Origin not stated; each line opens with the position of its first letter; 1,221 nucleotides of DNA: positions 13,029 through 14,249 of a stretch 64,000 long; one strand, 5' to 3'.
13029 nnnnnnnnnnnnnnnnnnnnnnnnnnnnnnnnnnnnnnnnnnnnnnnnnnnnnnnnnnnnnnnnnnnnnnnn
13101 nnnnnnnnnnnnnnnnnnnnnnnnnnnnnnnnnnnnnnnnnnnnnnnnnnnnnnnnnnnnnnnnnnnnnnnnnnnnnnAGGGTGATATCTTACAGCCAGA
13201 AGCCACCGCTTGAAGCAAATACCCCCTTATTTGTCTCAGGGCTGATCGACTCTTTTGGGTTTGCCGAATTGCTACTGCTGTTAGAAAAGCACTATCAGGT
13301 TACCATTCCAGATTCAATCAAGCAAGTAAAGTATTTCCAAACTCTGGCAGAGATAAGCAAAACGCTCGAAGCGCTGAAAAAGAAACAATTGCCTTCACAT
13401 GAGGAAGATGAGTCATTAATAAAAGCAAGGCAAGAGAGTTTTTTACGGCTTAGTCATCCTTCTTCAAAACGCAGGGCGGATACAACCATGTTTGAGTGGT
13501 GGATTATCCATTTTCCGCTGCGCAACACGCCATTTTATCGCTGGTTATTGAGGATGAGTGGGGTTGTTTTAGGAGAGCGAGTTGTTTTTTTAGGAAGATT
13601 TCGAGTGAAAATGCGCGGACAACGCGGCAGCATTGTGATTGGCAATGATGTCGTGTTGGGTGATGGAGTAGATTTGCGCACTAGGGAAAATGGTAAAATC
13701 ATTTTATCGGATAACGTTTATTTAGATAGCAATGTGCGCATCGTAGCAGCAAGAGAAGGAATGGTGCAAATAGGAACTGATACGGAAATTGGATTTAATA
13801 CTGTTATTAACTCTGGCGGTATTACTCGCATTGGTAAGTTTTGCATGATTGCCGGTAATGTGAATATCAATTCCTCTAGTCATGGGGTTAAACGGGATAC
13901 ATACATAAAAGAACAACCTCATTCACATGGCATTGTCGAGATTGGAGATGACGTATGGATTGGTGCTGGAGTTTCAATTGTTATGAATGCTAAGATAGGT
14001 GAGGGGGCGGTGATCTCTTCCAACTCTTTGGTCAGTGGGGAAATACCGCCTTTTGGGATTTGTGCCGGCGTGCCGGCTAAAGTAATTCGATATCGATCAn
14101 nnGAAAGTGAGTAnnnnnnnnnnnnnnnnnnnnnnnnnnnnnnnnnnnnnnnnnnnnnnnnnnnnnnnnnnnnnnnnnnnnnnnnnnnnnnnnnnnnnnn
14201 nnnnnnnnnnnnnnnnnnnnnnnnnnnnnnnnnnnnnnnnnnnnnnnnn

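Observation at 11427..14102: Self-contained acylation module: acyl-AMP ligase, carrier protein and hexapeptide acyltransferase in one 891-aa protein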

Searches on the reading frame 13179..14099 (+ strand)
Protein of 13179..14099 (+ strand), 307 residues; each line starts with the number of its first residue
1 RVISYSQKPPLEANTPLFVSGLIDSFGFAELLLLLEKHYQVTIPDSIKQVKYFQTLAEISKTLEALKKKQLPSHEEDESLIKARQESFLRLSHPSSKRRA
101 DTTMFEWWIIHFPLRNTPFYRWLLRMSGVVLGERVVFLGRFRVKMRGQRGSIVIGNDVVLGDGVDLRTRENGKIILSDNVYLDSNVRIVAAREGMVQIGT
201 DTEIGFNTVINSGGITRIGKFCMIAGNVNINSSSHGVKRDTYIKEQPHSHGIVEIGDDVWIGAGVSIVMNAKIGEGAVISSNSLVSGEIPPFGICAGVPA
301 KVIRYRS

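Call 29: find_related_loci(query=A2, collection=metagenome_contigs, flank=10000)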
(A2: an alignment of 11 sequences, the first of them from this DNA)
Query A2 (307 aa) in metagenome_contigs; peptide patterns used: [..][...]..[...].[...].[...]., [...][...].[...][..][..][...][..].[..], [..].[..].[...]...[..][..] (x = any residue, [..] = any of these).
600 stretches matched a pattern (row limit reached: there are more); 508 encode a relative of the query (tblastn E <= 1e-3); the best 80 are kept; 80 distinct loci.
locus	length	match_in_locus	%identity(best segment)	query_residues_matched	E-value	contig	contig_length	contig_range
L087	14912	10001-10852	36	11-306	7e-52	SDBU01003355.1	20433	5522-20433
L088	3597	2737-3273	45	123-301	2e-44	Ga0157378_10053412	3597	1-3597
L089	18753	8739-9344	39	100-306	7e-36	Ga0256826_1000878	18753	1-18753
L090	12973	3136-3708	37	117-307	6e-35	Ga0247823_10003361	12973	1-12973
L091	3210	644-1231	35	114-307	1e-30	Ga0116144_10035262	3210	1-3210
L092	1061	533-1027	38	142-306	1e-31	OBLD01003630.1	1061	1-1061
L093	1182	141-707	35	120-306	9e-31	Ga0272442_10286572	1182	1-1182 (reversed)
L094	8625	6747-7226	38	148-307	2e-29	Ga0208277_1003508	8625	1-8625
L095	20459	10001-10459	41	155-306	3e-28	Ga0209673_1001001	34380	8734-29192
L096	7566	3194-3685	40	142-306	5e-28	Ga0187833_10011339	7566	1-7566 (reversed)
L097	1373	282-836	35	124-306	5e-28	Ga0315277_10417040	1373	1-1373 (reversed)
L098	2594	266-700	39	163-307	1e-27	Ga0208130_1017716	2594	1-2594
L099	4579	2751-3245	36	142-307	1e-25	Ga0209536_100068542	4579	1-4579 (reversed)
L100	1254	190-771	36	116-306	7e-26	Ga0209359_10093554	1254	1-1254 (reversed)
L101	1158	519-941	42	166-306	2e-24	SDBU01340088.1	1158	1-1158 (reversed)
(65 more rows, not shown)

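Call 40: predict_structure(alignment_id=A2)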
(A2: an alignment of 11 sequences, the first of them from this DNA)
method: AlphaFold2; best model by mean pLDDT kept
length: 307 residues; sequences in the alignment: 11
mean_pLDDT: 71.0   pTM: 0.59
mean pLDDT of the five models: 71.0, 69.6, 65.4, 63.5, 63.3
residues with pLDDT >= 90: 38; 70-90: 141; 50-70: 73; < 50: 55
segments of 3 or more residues with pLDDT < 50: 93-103, 105-118, 120-128, 294-307
pLDDT, mean of each block of 10 residues (from residue 1): 76 82 73 92 83 90 90 59 53 42 46 45 46 58 63 76 78 85 85 89 86 89 83 74 68 84 73 74 66 45 33
secondary structure, 60 per line:
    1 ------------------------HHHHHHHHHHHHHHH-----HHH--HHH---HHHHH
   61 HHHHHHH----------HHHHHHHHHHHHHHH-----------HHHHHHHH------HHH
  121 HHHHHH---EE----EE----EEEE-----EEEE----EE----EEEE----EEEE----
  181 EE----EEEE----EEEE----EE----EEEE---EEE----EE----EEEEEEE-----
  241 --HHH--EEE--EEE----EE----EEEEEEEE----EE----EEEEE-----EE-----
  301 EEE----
elements in order: H25-39 H56-67 H78-92 H104-111 H118-126 E142-145 E151-154 E165-168 E173-176 E187-190 E195-198 E209-212 E216-218 E229-235 E248-250 E253-255 E266-273 E284-288 E301-303

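Call 44: fold_search(model_id=the predicted structure, library=pdb)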
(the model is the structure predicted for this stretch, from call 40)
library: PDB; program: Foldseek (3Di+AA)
matches with E <= 10: 238; with E <= 0.001: 0
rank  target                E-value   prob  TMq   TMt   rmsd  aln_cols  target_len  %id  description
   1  2n5h_MODEL_1_A        7.8e-02  1.00  0.21  0.64   2.1        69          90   33  PltL-holo (released 2015-09-16)
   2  6cxt_A                1.0e-01  1.00  0.19  0.75   1.6        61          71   28  Crystal structure of FAD-dependent dehydrogenase (released 2019-01-16)
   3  7thn_E                1.1e-01  1.00  0.18  0.64   1.6        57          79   26  Crystal structure of PigI trapped with PigG using a proline adenosine vinylsulfonamide inhibitor (released 2022-11-30)
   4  4bph                  1.1e-01  1.00  0.18  0.61   5.2        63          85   30  High resolution crystal structure of Bacillus subtilis DltC (released 2014-06-11)
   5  5gxv                  1.2e-01  1.00  0.20  0.13   1.5        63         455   22  Crystal structure of PigG (released 2017-07-19)
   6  7r49_E                1.4e-01  1.00  0.18  0.64   1.7        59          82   30  Crystal structure of the L. plantarum acyl carrier protein synthase (AcpS)in complex with D-alanyl carrier protein (Dl (released 2022-08-03)
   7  4bpg_A                1.4e-01  1.00  0.17  0.58   2.1        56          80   34  Crystal structure of Bacillus subtilis DltC (released 2014-06-11)
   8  7xz7_A                1.7e-01  0.15  0.17  0.14  11.8       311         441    8  Mutant (D137A) of the N-terminal domain of fucoidan lyase FdlA (released 2022-09-28)
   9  7f2r_B                1.7e-01  1.00  0.18  0.64   2.4        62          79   37  Crystal structure of VinK-VinL covalent complex formed with a pantetheineamide cross-linking probe (released 2021-09-01)
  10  4bpg_B                2.1e-01  1.00  0.17  0.59   2.0        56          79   34  Crystal structure of Bacillus subtilis DltC (released 2014-06-11)
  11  4bpf                  2.2e-01  1.00  0.18  0.60   5.4        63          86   28  High resolution crystal structure of Bacillus subtilis DltC S36A (released 2014-06-11)
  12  4q1q_A                2.4e-01  0.11  0.16  0.17  11.3       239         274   10  Crystal structure of TibC-catalyzed hyper-glycosylated TibA55-350 fragment (released 2014-09-17)
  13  5gxt                  2.6e-01  1.00  0.19  0.13   1.3        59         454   24  Crystal structure of PigG (released 2017-07-19)
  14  4yz0_A                2.7e-01  0.11  0.17  0.23  13.3       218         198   14  C. bescii Family 3 pectate lyase double mutant K108A/E39Q in complex with trigalacturonic acid (released 2015-12-23)
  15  4z05_A                2.7e-01  0.10  0.14  0.19  13.7       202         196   10  C. bescii Family 3 pectate lyase mutant E84A (released 2015-12-23)
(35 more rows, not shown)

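Call 50: search_protein_families(library=pfam, proteins=[L087:4460-5830:+, L087:8879-9799:+, L087:9890-10855:+, L087:11968-14406:+, L087:2660-3880:-, L087:1357-2790:-], max_evalue=0.001)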
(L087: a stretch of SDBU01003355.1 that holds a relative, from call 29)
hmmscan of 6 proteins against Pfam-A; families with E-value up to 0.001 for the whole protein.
L087:4460-5830:+ (457 aa): 3 families
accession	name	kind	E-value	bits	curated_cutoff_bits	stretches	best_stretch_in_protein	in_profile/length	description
PF16254.10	DUF4910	-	1.6e-96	322.4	26.6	1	20-357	3-247/247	Domain of unknown function (DUF4910)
PF09940.16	DUF2172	-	3.9e-40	136.6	27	1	68-158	1-91/92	Domain of unknown function (DUF2172)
PF16221.11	HTH_47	-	3.8e-18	65.2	27.1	1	360-434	3-77/78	winged helix-turn-helix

L087:8879-9799:+ (307 aa): 5 families
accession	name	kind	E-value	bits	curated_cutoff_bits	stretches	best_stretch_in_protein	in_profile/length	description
PF13489.12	Methyltransf_23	-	3.4e-21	76.1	27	1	122-263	20-161/164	Methyltransferase domain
PF08241.18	Methyltransf_11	-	5.6e-13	49.8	21.2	1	129-218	1-94/95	Methyltransferase domain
PF08242.18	Methyltransf_12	-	9.5e-13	49.2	30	1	129-216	1-97/98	Methyltransferase domain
PF13649.12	Methyltransf_25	-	1.7e-09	38.7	27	1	128-215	1-97/97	Methyltransferase domain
PF13847.12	Methyltransf_31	-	9.3e-08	32.3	27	1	125-229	4-119/145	Methyltransferase domain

L087:9890-10855:+ (322 aa): 2 families
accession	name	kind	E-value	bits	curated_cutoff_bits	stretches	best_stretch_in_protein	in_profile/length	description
PF00132.30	Hexapep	-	2.1e-08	34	27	1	268-302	2-36/36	Bacterial transferase hexapeptide (six repeats)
PF00550.31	PP-binding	-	0.00023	21.8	20.8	1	37-91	17-67/67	Phosphopantetheine attachment site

L087:11968-14406:+ (813 aa): 2 families
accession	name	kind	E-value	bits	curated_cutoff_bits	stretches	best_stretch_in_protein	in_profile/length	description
PF03190.21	Thioredox_DsbH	-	1.4e-66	223.9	27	1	129-278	1-156/163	Protein of unknown function, DUF255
PF13899.12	Thioredoxin_7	-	2.5e-08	34.4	27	1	149-213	1-65/83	Thioredoxin-like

L087:2660-3880:- (407 aa): 1 family
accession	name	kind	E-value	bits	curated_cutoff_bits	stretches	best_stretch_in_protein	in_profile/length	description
PF00587.30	tRNA-synt_2b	-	2.1e-07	31.6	29.3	1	207-376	13-178/179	tRNA synthetase class II core domain (G, H, P, S and T)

L087:1357-2790:- (478 aa): 2 families
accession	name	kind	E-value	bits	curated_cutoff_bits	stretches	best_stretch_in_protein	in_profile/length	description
PF02522.19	Antibiotic_NAT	-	1.4e-34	120.1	25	1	96-310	2-231/232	Aminoglycoside 3-N-acetyltransferase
PF13669.12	Glyoxalase_4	-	4.2e-08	33.9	27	1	337-448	1-109/109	Glyoxalase/Bleomycin resistance protein/Dioxygenase superfamily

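Call 55: search_protein_representatives(alignment_id=A2)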
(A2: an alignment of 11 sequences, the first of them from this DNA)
Query: 11 sequences, 308 profile positions. Proteins with E-value up to 0.001 (for the whole library): 73500; up to 1e-10: 24584; up to 1e-30: 155. The best 150 are listed.
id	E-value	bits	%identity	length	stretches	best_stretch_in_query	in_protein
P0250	8.5e-122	422.6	-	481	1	1-308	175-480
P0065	1.3e-117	408.9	-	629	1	7-308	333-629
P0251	2.7e-117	407.9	-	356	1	3-308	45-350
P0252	6.1e-114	396.8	-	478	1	2-308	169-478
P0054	1.0e-112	392.8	-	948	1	2-308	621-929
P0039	3.6e-105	368.0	-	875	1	2-308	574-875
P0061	2.4e-104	365.3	-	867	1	8-308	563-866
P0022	5.6e-104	364.1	-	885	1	6-308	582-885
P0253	1.4e-101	356.2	-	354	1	50-308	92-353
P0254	5.4e-98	344.5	-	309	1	6-308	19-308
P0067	2.7e-96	338.9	-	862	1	7-308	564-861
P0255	4.4e-96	338.2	-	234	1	79-308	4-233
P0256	1.1e-90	320.5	-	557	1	7-308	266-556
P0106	1.9e-86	306.5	-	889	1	8-308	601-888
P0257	1.1e-84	300.8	-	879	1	12-308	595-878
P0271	6.5e-64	232.5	-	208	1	119-308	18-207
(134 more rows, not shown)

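Call 57: search_protein_families(library=pfam, proteins=[P0271, P0251], max_evalue=0.001)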
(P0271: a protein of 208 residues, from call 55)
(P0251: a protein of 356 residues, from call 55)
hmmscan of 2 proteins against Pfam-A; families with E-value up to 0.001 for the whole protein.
P0271 (208 aa): 2 families
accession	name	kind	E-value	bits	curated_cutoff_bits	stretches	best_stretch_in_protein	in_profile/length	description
PF00132.30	Hexapep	-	1e-11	44.4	27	1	154-188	2-36/36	Bacterial transferase hexapeptide (six repeats)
PF14602.12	Hexapep_2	-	0.00024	21.2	27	1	154-188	2-34/34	Hexapeptide repeat of succinyl-transferase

P0251 (356 aa): 1 family
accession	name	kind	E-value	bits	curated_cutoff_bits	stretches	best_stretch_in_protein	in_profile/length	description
PF00132.30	Hexapep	-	1.2e-05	25.2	27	1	297-331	2-36/36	Bacterial transferase hexapeptide (six repeats)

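Call 69: find_encoding_contigs(protein=P0251, flank=8000, max_places=3)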
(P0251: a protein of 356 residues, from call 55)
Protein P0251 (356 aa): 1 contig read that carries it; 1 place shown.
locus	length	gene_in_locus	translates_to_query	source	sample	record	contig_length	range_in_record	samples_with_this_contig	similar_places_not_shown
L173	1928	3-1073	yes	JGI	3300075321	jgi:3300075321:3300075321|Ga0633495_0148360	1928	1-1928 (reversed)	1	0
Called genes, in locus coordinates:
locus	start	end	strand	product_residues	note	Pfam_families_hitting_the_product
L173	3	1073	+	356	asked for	PF00132:Hexapep (faint)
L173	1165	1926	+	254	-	?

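Call 71: search_protein_families(library=ncbifam, proteins=[L087:2660-3880:-, L087:9890-10855:+, L087:1357-2790:-, L087:4460-5830:+], max_evalue=0.001)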
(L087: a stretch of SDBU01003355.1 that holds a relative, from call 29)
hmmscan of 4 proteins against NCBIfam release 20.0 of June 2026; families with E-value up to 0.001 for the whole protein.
L087:2660-3880:- (407 aa): 4 families
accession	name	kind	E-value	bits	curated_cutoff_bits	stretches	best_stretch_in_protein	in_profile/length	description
NF005479.0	PRK07080.1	equivalog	2.4e-49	168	357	1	90-393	18-316/318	amino acid--[acyl-carrier-protein] ligase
NF002120.0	PRK00960.1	equivalog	7.8e-46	156.7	611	1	59-397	163-510/518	serine--tRNA ligase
TIGR00415.1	serS_MJ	equivalog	3.8e-30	104.8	489.55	1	76-395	177-505/518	serine--tRNA ligase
TIGR00414.1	serS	equivalog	0.00043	19.4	301.65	1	216-288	238-316/418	serine--tRNA ligase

L087:9890-10855:+ (322 aa): 27 families (the best 25 are shown)
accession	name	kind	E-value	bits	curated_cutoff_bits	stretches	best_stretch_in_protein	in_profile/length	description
NF007240.0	PRK09677.1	equivalog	1.8e-20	73.3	243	1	181-321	36-184/192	putative lipopolysaccharide biosynthesis O-acetyl transferase WbbJ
NF007797.0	PRK10502.1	subfamily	4e-18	65.7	192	1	209-321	71-179/183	WcaF family extracellular polysaccharide biosynthesis acetyltransferase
TIGR04008.1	WcaF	equivalog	1.9e-14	53.9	326.3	1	195-321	58-178/180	colanic acid biosynthesis acetyltransferase WcaF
NF000147.1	stregram_VatF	exception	1.2e-11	44.6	400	1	263-321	117-174/221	streptogramin A O-acetyltransferase Vat(F)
NF038307.1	EPS_acetyl_HpsU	equivalog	2.6e-11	43.5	305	1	209-318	70-175/178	hormogonium polysaccharide biosynthesis acetyltransferase HpsU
NF000097.1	stregram_VatC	exception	3.7e-11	43.3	425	1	252-321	103-172/212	streptogramin A O-acetyltransferase Vat(C)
NF000311.1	Vat_ABCDEFH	equivalog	4.4e-11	42.7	300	1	256-321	99-164/201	Vat family streptogramin A O-acetyltransferase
TIGR03308.1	phn_thr-fam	hypoth_equivalog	9.4e-11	41.9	201.65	1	264-321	105-162/204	phosphonate metabolim protein, transferase hexapeptide repeat family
NF058585.1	HptprglPActTf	PfamEq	8.7e-09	35.2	300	1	232-319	73-158/172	heptaprenylglyceryl phosphate O-acetyltransferase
NF007499.0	PRK10092.1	equivalog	1.6e-08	34.6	314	1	265-319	127-181/183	maltose O-acetyltransferase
NF007076.0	PRK09527.1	equivalog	3.5e-08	33.1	347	1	265-319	129-183/203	galactoside O-acetyltransferase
NF000504.1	stregram_VatH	exception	3.6e-08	33.5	475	1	249-320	99-170/216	streptogramin A O-acetyltransferase Vat(H)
NF033468.1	stregram_VatI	exception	8e-08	32.3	415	1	256-321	101-166/208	streptogramin A O-acetyltransferase Vat(I)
NF000490.1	chloram_CatB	equivalog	1.2e-07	31.3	350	1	269-321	112-164/210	type B chloramphenicol O-acetyltransferase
TIGR03532.1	DapD_Ac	equivalog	2e-07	30.8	231.75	1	266-319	159-212/231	2,3,4,5-tetrahydropyridine-2,6-dicarboxylate N-acetyltransferase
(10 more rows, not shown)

L087:1357-2790:- (478 aa): 6 families
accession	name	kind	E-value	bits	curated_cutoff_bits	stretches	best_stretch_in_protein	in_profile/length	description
NF033082.0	AAC_3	equivalog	1.6e-19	70.3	270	2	141-306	84-254/262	aminoglycoside 3-N-acetyltransferase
NF033081.0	AAC_3_IV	equivalog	2.4e-19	69.7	420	1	78-320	3-236/252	AAC(3)-IV family aminoglycoside N-acetyltransferase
TIGR03081.1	metmalonyl_epim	equivalog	9.8e-17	61.7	114.95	1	336-462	2-128/129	methylmalonyl-CoA epimerase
NF033180.1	AAC_3_VIII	exception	1.2e-12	47.7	560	1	150-277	109-229/286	aminoglycoside N-acetyltransferase AAC(3)-VIII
NF033080.0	AAC_3_II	subfamily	6.3e-12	45.5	480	2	141-238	85-183/268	AAC(3)-II family aminoglycoside N-acetyltransferase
NF033612.0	AAC_3_VIa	exception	2.3e-06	27.1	675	0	142-233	104-196/298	aminoglycoside N-acetyltransferase AAC(3)-VIa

L087:4460-5830:+ (457 aa): 0 families

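Call 75: search_protein_families(library=pfam, proteins=[L090:3714-5531:+, L090:3085-3711:+, L096:1317-3095:+, L096:3095-3691:+, L089:8724-9347:+, L089:5753-7051:+, L089:12703-13731:+, L089:13744-15483:+, L090:5544-6512:+, L096:4482-5774:+], max_evalue=0.001)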
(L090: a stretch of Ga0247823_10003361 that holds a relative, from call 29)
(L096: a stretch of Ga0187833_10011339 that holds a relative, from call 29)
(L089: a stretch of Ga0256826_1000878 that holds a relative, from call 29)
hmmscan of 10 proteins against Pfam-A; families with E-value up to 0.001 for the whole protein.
L090:3714-5531:+ (606 aa): 0 families

L090:3085-3711:+ (209 aa): 2 families
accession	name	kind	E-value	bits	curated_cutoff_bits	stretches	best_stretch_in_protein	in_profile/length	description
PF00132.30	Hexapep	-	3e-13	49.3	27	1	154-188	2-36/36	Bacterial transferase hexapeptide (six repeats)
PF14602.12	Hexapep_2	-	7.7e-08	32.4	27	1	153-188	1-34/34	Hexapeptide repeat of succinyl-transferase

L096:1317-3095:+ (593 aa): 0 families

L096:3095-3691:+ (199 aa): 4 families
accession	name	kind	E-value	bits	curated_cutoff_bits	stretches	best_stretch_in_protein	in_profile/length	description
PF14602.12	Hexapep_2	-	1.7e-09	37.7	27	1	144-172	2-28/34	Hexapeptide repeat of succinyl-transferase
PF00132.30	Hexapep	-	1.4e-08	34.5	27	1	143-177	1-35/36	Bacterial transferase hexapeptide (six repeats)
PF21711.3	DCTN5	-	0.00036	20.7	40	0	82-177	29-123/182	Dynactin subunit 5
PF25084.1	LbH_EIF2B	-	0.0004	20.8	54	0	67-173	6-102/105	EIF2B subunit epsilon LbH domain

L089:8724-9347:+ (208 aa): 2 families
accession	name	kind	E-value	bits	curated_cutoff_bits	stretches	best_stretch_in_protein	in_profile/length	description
PF00132.30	Hexapep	-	7.9e-10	38.4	27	1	154-188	2-36/36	Bacterial transferase hexapeptide (six repeats)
PF14602.12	Hexapep_2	-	1.7e-06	28.1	27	1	153-187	1-33/34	Hexapeptide repeat of succinyl-transferase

L089:5753-7051:+ (433 aa): 1 family
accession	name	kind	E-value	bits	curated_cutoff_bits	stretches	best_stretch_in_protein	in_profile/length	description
PF03720.21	UDPG_MGDP_dh_C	-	8.4e-06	26.6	30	1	311-407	2-99/103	UDP-glucose/GDP-mannose dehydrogenase family, UDP binding domain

L089:12703-13731:+ (343 aa): 2 families
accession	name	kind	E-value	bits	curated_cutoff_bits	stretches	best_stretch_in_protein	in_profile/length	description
PF04055.27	Radical_SAM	-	3.3e-16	60.3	29.5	1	59-205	2-142/166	Radical SAM superfamily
PF13186.11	SPASM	-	3.7e-13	50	21.5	1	269-334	1-66/67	Iron-sulfur cluster-binding domain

L089:13744-15483:+ (580 aa): 0 families

L090:5544-6512:+ (323 aa): 2 families
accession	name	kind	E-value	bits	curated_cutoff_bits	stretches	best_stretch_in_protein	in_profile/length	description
PF02826.25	2-Hacid_dh_C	-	8e-52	175.6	25.1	1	114-283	1-178/178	D-isomer specific 2-hydroxyacid dehydrogenase, NAD binding domain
PF00389.36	2-Hacid_dh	-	1.1e-19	70.9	24.6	1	19-311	9-130/134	D-isomer specific 2-hydroxyacid dehydrogenase, catalytic domain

L096:4482-5774:+ (431 aa): 5 families
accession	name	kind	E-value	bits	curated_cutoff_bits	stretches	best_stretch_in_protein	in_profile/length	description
PF16254.10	DUF4910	-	3.7e-84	281.9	26.6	1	12-352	5-246/247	Domain of unknown function (DUF4910)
PF09940.16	DUF2172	-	1.8e-30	105.6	27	1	59-154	1-91/92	Domain of unknown function (DUF2172)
PF16221.11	HTH_47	-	2.2e-08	34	27.1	1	358-431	5-77/78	winged helix-turn-helix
PF04389.22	Peptidase_M28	-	0.00044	20.5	21.3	1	194-331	35-177/193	Peptidase family M28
PF02799.21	NMT_C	-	0.00081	19.5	27.9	0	4-78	17-90/198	Myristoyl-CoA:protein N-myristoyltransferase, C-terminal domain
